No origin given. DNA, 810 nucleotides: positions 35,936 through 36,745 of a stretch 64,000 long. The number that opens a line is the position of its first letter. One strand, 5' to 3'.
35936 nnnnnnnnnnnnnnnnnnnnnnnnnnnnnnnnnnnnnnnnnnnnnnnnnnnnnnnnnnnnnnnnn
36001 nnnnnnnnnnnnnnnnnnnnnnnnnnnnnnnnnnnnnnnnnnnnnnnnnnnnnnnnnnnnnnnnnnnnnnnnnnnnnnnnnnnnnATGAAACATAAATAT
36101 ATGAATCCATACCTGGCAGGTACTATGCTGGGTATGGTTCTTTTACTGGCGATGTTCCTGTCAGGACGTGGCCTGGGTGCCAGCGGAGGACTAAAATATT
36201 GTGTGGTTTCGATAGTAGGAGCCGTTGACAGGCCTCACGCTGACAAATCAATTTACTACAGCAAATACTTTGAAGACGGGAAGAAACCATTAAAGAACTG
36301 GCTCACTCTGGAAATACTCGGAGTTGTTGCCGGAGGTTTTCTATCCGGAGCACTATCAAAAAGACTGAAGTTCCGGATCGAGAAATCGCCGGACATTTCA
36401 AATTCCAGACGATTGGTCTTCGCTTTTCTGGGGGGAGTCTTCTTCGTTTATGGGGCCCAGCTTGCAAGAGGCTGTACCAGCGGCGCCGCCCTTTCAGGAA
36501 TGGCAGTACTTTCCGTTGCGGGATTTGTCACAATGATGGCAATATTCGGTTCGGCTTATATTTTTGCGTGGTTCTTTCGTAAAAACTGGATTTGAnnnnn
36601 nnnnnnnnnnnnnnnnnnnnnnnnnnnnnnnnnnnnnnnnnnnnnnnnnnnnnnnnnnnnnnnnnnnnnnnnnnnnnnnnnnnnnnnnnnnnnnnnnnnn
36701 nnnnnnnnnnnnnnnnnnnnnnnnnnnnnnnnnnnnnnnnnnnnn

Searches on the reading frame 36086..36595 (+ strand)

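Call 87: search_protein_families(library=pfam, proteins=[window:36086-36595:+], max_evalue=0.01)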
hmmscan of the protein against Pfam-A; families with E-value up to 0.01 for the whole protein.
window:36086-36595:+ (169 aa): 1 family
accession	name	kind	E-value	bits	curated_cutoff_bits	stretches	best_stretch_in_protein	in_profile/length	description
PF04143.19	Sulf_transp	-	7.5e-22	78.7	27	1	3-158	174-309/310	Sulphur transport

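Call 89: search_protein_families(library=ncbifam, proteins=[window:36086-36595:+], max_evalue=0.00001)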
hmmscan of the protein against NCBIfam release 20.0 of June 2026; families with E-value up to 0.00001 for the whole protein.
window:36086-36595:+ (169 aa): 3 families
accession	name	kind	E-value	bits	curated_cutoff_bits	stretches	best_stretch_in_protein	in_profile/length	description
NF052577.1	ThSTportTsuASprch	equivalog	1.2e-12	47.9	400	1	70-163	238-326/330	thiosulfate transporter TsuA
NF033796.1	selen_YedE_FdhT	exception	2.7e-08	33.4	350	1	67-160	66-154/387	selenium metabolism membrane protein YedE/FdhT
NF041049.1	thio_trans_TsuA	exception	6.8e-08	32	645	1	5-164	196-335/348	thiosulfate utilization transporter TsuA/YeeE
